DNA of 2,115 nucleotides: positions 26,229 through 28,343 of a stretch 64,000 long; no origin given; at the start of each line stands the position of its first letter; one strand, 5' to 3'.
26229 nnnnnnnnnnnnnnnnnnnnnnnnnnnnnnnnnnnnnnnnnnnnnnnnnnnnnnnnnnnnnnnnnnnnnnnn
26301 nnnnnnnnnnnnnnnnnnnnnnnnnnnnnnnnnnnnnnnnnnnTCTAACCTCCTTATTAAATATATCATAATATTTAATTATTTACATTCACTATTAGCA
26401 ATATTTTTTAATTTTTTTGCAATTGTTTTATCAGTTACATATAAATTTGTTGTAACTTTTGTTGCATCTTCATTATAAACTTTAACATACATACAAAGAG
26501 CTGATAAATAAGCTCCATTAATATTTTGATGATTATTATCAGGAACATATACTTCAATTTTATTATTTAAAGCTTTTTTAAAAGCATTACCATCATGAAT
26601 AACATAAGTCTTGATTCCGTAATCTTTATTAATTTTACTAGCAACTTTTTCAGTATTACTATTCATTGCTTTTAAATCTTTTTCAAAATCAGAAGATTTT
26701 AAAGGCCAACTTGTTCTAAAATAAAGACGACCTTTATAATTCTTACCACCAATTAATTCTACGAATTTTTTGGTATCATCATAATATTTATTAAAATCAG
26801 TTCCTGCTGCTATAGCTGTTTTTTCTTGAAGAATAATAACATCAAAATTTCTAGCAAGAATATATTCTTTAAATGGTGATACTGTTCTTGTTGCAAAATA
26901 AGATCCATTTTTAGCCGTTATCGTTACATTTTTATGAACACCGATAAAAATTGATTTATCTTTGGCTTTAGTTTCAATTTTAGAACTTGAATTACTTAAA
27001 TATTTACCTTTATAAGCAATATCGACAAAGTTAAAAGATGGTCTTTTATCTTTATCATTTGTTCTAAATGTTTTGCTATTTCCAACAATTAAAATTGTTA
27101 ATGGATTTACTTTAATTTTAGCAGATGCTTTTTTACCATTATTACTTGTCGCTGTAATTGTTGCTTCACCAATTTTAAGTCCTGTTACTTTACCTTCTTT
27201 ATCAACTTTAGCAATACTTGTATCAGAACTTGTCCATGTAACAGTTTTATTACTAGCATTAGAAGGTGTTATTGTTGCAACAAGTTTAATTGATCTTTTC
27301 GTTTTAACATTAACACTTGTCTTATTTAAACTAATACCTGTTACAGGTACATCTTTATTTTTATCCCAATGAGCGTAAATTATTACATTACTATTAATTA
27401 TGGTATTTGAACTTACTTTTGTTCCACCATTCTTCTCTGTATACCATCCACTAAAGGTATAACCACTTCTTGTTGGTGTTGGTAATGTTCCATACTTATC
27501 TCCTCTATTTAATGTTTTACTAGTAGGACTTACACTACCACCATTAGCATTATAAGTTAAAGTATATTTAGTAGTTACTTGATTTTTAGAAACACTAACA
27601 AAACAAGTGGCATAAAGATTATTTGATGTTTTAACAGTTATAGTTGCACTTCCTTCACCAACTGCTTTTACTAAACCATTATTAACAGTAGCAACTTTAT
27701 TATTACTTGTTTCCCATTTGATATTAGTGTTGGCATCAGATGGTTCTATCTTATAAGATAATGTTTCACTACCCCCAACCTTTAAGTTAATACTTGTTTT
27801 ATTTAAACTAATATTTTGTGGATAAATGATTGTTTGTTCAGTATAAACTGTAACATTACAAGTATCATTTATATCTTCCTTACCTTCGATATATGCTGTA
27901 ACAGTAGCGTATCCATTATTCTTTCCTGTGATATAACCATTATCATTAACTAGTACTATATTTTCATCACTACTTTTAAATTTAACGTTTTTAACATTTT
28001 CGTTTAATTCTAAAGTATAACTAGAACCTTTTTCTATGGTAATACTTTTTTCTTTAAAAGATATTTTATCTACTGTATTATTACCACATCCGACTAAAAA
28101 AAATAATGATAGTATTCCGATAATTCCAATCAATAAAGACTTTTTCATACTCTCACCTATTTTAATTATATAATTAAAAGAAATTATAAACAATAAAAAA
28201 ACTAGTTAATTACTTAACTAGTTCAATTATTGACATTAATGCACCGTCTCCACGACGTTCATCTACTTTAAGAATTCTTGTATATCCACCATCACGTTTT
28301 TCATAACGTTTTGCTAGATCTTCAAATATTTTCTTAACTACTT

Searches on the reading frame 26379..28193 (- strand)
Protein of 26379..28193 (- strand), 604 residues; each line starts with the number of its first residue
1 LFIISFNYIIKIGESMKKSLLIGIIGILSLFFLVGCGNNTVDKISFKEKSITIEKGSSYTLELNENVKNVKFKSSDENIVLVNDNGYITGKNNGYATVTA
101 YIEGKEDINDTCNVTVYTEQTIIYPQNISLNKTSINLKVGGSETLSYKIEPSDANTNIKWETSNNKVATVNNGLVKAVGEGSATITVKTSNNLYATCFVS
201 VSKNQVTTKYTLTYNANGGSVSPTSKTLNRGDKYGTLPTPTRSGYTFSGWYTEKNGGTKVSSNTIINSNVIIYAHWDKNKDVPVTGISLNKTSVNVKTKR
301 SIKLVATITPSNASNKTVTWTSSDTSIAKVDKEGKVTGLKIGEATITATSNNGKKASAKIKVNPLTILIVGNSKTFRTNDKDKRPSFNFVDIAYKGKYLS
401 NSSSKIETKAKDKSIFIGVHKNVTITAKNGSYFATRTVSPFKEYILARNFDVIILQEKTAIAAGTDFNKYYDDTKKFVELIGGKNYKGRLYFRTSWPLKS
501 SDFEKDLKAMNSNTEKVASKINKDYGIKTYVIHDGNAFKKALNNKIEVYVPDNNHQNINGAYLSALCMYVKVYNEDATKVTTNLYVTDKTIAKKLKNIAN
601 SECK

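Call 3: search_protein_families(library=pfam, proteins=[window:26379-28193:-], max_evalue=1)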
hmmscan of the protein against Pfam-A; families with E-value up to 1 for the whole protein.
window:26379-28193:- (604 aa): 8 families
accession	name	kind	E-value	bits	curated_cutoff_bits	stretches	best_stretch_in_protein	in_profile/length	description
PF02368.24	Big_2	-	5.8e-38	129.1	22.8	3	283-358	1-77/79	Bacterial Ig-like domain (group 2)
PF09479.16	Flg_new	-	1.9e-19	70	27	1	210-275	1-65/65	Listeria-Bacteroides repeat domain (List_Bact_rpt)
PF21461.3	HL_N-beta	-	3.9e-06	27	27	1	157-192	13-48/57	Hyaluronate lyase, N-terminal beta-sheet domain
PF18998.6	Flg_new_2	-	4.7e-06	26.9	23.6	1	210-279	1-72/73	Divergent InlB B-repeat domain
PF22359.2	Big-like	-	0.0025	18.4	27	1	168-201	13-46/48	Bacterial Ig-like domain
PF21764.3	Invasin_D4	-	0.0061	17.5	27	1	310-340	32-61/88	Invasin, domain 4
PF21308.3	C3_CUB2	-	0.062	13.4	26.7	1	142-189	14-56/62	Complement component 3, CUB domain, second segment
PF23486.1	Ig_TMEM132_5th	-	0.2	12.2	28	0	322-352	90-120/137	TMEM132 fifth domain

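Call 4: search_protein_families(library=ncbifam, proteins=[window:26379-28193:-], max_evalue=1)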
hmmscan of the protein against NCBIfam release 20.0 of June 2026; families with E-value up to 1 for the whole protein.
window:26379-28193:- (604 aa): 4 families
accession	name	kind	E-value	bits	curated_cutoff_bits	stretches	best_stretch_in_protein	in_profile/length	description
TIGR02543.1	List_Bact_rpt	repeat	9.9e-09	35.4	20.95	1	240-279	1-43/44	TIGR02543 family repeat protein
NF053514.2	JUQZ_fam_ocin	equivalog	3e-05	24.2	40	2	75-110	66-102/107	BLB8/JUQZ-1 family protein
NF047847.2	SS_mature_LptM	equivalog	0.052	13.6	27.7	1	16-38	1-22/31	LPS translocon maturation chaperone LptM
NF002734.0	PRK02654.1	equivalog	0.18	10.6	324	0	290-349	177-237/384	membrane protein insertase YidC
